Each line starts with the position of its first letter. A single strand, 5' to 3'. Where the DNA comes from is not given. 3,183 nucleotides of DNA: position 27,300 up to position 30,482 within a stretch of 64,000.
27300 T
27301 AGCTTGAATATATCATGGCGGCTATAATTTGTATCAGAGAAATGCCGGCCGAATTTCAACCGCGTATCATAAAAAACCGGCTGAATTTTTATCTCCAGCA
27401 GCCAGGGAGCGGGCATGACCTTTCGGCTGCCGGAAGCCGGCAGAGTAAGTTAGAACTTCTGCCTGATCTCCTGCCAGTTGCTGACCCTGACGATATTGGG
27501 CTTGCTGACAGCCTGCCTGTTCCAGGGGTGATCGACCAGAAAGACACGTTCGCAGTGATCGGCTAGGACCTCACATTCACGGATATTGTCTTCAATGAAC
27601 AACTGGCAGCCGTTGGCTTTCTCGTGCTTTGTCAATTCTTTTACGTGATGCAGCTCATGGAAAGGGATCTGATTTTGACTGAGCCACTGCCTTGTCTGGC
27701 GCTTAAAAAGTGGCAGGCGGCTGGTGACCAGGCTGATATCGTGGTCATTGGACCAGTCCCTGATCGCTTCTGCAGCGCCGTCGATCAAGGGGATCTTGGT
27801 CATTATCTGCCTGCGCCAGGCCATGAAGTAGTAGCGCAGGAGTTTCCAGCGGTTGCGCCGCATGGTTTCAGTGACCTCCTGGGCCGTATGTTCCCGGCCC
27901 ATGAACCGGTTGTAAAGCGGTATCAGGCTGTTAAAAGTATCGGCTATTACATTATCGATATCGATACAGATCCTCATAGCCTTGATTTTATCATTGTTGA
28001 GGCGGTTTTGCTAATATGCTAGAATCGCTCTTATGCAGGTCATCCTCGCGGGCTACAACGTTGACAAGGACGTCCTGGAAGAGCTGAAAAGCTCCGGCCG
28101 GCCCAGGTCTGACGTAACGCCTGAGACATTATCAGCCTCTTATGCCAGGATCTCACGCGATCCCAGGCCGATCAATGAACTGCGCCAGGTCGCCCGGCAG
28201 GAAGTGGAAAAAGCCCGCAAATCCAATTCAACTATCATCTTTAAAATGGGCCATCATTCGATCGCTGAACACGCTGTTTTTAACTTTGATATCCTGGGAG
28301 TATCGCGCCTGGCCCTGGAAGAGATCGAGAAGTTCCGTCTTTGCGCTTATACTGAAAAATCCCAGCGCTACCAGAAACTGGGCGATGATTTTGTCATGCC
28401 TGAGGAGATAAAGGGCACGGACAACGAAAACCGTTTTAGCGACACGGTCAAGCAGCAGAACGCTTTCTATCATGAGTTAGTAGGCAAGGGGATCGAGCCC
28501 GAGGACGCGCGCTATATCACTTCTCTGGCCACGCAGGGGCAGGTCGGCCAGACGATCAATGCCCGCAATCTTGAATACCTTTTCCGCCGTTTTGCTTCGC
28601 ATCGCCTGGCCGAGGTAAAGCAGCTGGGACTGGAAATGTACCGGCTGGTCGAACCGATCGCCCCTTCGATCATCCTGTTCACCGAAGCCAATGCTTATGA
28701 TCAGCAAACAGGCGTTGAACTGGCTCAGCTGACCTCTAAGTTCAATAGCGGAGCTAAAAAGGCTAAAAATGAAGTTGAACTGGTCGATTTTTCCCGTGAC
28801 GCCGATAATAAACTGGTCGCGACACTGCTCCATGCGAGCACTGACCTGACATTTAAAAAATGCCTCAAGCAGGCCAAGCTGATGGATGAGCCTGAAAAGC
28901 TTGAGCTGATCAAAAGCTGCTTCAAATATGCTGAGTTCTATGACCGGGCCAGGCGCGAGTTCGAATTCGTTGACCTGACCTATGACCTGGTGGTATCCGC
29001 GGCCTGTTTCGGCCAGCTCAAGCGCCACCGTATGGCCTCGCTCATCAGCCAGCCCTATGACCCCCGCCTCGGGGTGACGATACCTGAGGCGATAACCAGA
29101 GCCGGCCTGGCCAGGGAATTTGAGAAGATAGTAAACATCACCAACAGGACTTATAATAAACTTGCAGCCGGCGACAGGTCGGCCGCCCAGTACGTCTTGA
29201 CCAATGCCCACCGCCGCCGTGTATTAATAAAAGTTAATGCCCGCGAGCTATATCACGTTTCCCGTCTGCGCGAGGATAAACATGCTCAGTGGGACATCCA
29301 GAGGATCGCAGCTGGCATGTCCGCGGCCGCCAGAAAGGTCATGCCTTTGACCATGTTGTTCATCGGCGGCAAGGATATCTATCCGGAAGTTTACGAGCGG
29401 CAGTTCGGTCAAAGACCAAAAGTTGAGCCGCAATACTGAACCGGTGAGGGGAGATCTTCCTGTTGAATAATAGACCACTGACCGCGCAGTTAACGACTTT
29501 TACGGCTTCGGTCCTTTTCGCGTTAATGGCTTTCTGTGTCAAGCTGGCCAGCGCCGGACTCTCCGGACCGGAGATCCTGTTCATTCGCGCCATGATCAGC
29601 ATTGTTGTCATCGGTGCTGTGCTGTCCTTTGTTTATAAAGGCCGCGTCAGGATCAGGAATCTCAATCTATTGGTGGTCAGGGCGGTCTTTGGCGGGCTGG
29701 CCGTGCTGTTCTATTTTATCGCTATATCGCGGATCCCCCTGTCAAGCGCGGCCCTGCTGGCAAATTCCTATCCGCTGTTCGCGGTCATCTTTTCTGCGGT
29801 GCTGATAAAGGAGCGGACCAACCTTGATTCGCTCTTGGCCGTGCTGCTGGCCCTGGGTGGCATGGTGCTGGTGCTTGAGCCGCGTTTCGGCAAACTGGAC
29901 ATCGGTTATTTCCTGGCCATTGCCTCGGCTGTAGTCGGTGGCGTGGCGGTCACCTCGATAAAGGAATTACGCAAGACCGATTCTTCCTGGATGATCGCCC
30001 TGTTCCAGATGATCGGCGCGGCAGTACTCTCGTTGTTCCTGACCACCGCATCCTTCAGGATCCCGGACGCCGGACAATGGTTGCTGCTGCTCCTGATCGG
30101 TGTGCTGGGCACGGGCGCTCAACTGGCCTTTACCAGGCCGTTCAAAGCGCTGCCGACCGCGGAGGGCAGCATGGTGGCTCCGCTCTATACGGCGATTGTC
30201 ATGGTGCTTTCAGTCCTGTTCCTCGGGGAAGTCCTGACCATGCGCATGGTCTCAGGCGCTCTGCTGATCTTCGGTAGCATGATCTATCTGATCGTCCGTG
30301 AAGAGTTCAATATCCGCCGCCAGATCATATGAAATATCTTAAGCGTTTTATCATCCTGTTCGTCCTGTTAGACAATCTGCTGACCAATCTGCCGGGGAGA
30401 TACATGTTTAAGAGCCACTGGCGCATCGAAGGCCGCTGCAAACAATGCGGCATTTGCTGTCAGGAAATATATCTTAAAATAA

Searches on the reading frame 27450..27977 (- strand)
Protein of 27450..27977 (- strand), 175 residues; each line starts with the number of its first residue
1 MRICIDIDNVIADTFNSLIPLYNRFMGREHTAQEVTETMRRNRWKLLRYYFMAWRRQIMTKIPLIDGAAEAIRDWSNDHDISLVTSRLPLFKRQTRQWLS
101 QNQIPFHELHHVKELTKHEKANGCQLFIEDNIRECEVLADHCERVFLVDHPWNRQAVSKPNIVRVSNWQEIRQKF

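Call 58: search_protein_families(library=pfam, proteins=[window:27450-27977:-], max_evalue=0.0001)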
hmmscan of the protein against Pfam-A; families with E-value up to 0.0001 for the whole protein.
window:27450-27977:- (175 aa): 2 families
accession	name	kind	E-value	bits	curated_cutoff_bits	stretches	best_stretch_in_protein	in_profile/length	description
PF06941.18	NT5C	-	7.9e-11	42.6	24.8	1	3-173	4-172/180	5' nucleotidase, deoxy (Pyrimidine), cytosolic type C protein (NT5C)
PF24694.1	LNS2_PITM1-3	-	2.2e-05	24.9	27.7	1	64-120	22-79/124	PITM 1-3, LNS2 domain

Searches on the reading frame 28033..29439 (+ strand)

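Call 58: search_protein_families(library=pfam, proteins=[window:28033-29439:+], max_evalue=0.0001)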
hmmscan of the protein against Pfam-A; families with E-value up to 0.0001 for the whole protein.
window:28033-29439:+ (468 aa): 1 family
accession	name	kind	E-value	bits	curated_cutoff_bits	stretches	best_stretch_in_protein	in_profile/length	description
PF02511.20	Thy1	-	9.7e-64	215.1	24.8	2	29-212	8-191/191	Thymidylate synthase complementing protein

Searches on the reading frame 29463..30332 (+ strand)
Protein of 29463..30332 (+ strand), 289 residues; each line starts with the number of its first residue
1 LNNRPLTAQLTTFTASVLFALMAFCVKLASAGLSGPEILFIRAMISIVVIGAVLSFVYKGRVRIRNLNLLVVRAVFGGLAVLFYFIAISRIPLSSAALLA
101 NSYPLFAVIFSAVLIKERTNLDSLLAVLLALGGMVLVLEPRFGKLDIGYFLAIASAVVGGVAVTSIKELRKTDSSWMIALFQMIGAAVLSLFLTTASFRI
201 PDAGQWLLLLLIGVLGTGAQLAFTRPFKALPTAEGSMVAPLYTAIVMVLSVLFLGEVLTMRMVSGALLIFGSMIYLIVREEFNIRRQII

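Call 58: search_protein_families(library=pfam, proteins=[window:29463-30332:+], max_evalue=0.0001)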
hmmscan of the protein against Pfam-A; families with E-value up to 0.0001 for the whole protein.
window:29463-30332:+ (289 aa): 2 families
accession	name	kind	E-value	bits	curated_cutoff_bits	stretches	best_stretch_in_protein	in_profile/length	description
PF00892.27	EamA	-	9.1e-31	107.4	28.2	2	9-138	4-134/135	EamA-like transporter family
PF03151.22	TPT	-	6.4e-05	22.9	30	1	47-193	43-193/291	Triose-phosphate Transporter family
